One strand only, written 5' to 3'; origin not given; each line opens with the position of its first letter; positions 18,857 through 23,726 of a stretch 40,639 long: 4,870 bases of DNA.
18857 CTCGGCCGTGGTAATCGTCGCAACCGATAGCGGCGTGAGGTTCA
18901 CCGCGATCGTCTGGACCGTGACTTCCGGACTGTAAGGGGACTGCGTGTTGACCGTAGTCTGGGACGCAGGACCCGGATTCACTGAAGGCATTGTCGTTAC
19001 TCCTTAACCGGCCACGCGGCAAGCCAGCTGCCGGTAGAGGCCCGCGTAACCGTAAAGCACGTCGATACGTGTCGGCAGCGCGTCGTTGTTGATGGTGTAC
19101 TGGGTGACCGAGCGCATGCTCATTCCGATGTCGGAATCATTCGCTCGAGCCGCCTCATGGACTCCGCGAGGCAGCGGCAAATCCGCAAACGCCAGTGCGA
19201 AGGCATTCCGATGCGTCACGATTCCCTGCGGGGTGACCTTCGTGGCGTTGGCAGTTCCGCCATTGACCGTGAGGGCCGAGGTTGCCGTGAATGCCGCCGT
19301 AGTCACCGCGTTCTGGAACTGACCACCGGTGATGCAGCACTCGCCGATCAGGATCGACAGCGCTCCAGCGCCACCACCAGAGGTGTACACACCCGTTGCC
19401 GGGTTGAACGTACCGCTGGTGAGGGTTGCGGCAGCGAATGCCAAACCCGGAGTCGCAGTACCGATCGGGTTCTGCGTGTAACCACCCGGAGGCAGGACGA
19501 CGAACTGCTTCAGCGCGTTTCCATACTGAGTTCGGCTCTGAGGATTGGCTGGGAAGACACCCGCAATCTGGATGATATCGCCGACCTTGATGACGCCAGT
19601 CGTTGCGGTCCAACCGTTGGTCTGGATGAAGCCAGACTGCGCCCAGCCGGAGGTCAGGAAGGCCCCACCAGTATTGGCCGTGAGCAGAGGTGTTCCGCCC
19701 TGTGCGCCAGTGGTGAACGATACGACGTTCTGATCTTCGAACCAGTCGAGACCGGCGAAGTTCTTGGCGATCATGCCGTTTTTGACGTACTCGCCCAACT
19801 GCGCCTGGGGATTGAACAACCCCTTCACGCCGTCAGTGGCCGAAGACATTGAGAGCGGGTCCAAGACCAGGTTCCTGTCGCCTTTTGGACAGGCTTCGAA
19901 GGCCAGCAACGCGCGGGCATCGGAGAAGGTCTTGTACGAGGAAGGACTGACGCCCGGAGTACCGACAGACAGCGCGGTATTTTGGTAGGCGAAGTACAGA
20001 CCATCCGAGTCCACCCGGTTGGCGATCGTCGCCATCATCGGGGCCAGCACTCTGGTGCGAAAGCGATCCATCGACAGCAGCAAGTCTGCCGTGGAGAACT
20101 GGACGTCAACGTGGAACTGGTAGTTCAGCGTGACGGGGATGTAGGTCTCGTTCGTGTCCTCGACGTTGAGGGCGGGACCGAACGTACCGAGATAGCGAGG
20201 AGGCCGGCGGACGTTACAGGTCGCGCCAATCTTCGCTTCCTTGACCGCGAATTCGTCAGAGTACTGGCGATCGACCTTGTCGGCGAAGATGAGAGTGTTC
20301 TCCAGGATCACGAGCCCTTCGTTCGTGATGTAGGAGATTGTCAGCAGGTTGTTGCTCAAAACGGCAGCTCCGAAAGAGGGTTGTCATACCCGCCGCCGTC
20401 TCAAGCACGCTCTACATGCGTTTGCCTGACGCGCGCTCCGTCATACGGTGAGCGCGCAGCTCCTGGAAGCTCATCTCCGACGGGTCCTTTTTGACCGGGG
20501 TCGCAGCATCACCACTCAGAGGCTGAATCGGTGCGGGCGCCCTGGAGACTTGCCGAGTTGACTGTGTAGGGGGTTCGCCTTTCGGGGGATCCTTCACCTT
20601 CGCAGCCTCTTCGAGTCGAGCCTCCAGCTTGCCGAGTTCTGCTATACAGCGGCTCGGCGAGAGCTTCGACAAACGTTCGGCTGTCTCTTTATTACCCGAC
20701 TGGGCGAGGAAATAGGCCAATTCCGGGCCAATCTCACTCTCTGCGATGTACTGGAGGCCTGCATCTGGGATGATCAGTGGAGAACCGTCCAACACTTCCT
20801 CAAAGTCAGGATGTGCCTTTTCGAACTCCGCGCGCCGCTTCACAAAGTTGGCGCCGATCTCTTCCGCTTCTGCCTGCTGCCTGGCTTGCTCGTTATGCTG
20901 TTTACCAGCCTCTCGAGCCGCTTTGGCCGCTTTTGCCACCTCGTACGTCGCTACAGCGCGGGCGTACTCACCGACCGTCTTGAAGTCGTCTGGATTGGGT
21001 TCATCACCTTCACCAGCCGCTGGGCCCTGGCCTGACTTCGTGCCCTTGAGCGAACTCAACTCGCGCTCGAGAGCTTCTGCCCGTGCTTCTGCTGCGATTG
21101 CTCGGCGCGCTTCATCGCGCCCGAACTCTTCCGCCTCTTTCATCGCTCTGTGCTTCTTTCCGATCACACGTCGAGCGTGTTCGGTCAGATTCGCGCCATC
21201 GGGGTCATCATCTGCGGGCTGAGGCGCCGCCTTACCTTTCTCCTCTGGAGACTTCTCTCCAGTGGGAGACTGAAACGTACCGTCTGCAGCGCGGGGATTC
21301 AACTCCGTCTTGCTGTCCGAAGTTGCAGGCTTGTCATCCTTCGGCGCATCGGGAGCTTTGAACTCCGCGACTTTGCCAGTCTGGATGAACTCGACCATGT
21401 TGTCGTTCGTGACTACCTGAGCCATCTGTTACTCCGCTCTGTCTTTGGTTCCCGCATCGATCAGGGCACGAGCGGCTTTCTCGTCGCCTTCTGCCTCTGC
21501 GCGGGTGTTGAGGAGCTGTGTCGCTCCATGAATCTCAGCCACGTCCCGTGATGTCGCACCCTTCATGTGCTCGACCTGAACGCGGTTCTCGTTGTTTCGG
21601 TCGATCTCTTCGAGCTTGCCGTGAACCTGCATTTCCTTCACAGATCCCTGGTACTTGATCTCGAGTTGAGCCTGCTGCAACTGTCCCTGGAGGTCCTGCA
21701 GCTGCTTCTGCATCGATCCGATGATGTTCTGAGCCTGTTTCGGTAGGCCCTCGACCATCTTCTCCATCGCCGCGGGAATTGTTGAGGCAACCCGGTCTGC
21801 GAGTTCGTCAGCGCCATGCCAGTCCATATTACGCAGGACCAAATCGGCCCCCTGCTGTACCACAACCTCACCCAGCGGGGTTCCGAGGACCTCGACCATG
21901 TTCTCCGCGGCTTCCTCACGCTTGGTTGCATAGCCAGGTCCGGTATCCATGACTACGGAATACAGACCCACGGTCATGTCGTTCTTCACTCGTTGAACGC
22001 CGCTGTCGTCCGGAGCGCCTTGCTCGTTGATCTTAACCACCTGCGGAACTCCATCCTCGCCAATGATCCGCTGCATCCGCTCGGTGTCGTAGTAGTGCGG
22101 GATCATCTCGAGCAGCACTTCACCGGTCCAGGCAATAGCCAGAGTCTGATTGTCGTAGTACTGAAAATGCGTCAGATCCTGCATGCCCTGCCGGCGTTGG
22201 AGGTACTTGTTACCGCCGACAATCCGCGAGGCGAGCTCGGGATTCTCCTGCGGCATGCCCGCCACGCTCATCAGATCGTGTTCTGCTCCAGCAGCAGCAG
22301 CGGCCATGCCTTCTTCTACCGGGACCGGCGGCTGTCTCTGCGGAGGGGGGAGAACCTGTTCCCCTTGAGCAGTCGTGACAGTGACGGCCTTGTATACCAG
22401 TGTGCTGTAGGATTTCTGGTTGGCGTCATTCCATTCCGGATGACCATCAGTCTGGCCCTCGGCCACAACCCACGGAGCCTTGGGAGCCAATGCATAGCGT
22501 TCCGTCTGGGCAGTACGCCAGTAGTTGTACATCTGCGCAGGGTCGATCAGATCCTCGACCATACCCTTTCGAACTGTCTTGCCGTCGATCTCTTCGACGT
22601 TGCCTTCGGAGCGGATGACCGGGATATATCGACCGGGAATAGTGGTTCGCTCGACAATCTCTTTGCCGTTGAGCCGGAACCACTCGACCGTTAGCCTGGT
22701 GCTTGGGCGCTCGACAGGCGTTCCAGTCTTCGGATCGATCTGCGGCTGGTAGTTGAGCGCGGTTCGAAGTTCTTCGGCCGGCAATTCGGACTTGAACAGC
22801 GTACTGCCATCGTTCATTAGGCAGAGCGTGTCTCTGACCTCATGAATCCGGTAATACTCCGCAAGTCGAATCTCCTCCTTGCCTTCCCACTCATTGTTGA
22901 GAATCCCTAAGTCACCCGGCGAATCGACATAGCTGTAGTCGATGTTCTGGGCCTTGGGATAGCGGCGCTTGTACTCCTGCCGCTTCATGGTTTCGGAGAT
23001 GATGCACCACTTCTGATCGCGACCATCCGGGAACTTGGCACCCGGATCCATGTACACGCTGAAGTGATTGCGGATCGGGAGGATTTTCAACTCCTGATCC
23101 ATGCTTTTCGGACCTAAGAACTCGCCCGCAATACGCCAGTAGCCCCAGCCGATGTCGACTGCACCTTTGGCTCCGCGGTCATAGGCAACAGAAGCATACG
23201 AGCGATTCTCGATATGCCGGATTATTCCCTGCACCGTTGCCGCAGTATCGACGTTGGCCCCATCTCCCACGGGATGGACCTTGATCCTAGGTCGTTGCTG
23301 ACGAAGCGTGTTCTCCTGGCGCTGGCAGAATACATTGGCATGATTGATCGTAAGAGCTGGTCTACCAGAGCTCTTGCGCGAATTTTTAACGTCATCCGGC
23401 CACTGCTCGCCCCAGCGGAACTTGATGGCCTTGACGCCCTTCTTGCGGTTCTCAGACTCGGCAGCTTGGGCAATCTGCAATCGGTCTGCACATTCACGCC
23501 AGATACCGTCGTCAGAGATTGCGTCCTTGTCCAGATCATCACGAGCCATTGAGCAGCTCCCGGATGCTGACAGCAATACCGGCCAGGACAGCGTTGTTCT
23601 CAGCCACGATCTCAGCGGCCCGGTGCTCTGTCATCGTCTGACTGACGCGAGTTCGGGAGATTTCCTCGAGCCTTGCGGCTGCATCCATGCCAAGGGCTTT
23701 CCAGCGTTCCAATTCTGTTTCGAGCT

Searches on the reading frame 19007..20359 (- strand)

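Call 30: search_protein_families(library=phrogs, proteins=[window:19007-20359:-], max_evalue=0.00001)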
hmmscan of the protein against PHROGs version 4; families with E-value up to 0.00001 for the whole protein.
window:19007-20359:- (451 aa): 1 family
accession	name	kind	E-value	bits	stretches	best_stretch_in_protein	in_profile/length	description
phrog_283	-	head and packaging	1.9e-61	209.5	1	1-451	1-383/385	major head protein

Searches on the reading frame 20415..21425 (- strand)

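Call 30: search_protein_families(library=phrogs, proteins=[window:20415-21425:-], max_evalue=0.00001)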
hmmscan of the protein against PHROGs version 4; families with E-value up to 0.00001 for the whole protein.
window:20415-21425:- (337 aa): 1 family
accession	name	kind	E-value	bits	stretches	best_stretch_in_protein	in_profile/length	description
phrog_8865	-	head and packaging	2.4e-37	130.2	1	22-333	12-295/297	head scaffolding protein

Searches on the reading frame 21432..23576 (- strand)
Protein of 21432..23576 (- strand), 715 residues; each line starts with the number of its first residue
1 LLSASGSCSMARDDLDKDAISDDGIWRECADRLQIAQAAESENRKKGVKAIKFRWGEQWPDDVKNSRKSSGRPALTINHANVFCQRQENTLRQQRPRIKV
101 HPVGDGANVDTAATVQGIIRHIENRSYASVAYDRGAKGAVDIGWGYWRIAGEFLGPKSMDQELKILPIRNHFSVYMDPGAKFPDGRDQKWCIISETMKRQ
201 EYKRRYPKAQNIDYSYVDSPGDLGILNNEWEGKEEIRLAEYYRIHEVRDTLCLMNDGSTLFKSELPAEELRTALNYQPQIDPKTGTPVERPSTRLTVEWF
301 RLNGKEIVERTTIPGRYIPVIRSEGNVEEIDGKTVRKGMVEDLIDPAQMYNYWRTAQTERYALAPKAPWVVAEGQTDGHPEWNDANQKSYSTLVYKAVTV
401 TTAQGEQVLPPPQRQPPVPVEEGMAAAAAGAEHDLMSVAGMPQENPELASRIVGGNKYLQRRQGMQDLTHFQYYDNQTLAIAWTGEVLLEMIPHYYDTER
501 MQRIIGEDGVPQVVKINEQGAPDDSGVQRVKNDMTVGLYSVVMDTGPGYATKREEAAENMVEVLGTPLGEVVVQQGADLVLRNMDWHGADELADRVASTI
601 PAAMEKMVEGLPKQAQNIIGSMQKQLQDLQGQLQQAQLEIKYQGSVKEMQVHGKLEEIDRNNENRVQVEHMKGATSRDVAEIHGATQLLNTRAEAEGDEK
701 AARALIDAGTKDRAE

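Call 30: search_protein_families(library=phrogs, proteins=[window:21432-23576:-], max_evalue=0.00001)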
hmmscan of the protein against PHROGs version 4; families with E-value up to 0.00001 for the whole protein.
window:21432-23576:- (715 aa): 2 families
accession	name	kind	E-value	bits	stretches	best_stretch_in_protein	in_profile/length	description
phrog_156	-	head and packaging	6.1e-100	336.6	1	27-690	13-650/681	portal protein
phrog_14911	-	unknown function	3.3e-19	70.1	1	37-393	18-373/404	-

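Call 87: search_dna_similar(query=window:21432-23576:-, collection=phages, mode=protein, max_evalue=1e-20, max_rows=12)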
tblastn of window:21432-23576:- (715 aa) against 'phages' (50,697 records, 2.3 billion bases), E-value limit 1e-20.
Records with a match: 49; places in all: 49; records where one place covers at least 80% of the query: 29.
Best place of each record, by identity: <60% 49.
By first word of the organism name: Vibrio 18; Caudoviricetes 6; Xylella 3; Sodalis 3; Rhodoferax 2; Pseudomonas 2; Shewanella 2; Thalassomonas 2; Salmonella 2; Enterobacteria 2; and 7 more.
By host as written in the record: - 10; Vibrio crassostreae 10; Rhodoferax sp. IMCC26218 2; Vibrio vulnificus 2; Shewanella inventionis KX27 2; Thalassomonas loyana LMG 22536 2; Vibrio tasmaniensis 2; Xylella fastidiosa 2; and 15 more.
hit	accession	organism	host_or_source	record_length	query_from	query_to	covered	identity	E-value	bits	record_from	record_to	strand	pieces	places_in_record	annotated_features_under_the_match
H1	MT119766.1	Xanthomonas phage PBR31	Xanthomonas campestris pv. campestris ...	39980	27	714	96%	40.5%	2e-144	473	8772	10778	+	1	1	portal protein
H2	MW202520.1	Caudoviricetes sp.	Manatee Spring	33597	18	672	92%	37.9%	2e-115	388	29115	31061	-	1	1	phage P22 like portal protein | terminase large subunit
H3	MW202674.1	Caudoviricetes sp.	Manatee Spring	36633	28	616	82%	39.5%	4e-122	408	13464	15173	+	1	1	phage P22 like portal protein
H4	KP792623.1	Rhodoferax phage P26218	Rhodoferax sp. IMCC26218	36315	2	604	84%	37.5%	7e-102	349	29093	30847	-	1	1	portal protein | hypothetical protein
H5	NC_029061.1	Rhodoferax phage P26218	Rhodoferax sp. IMCC26218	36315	2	604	84%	37.5%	7e-102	349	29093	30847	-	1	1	portal protein | hypothetical protein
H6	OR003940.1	Phage DSL-LC05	Gammaproteobacteria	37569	32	600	80%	39.2%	3e-87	306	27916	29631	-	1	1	portal protein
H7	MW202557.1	Caudoviricetes sp.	Manatee Spring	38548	22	601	81%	37.6%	2e-102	350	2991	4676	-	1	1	phage P22 like portal protein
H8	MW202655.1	Bacteriophage sp.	Manatee Spring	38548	22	601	81%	37.6%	2e-102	350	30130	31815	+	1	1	phage P22 like portal protein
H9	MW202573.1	Caudoviricetes sp.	Manatee Spring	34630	25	606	81%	35.1%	2e-88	310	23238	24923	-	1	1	phage P22 like portal protein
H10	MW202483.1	Caudoviricetes sp.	Manatee Spring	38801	32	589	78%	36.5%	1e-82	292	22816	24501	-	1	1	phage P22 like portal protein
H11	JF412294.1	EBPR podovirus 1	-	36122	21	601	81%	34.6%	1e-82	292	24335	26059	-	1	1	gp37: portal protein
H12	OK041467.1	Pseudomonas phage PAE2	Pseudomonas aeruginosa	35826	19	597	81%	32.7%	2e-74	268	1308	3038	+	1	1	putative portal protein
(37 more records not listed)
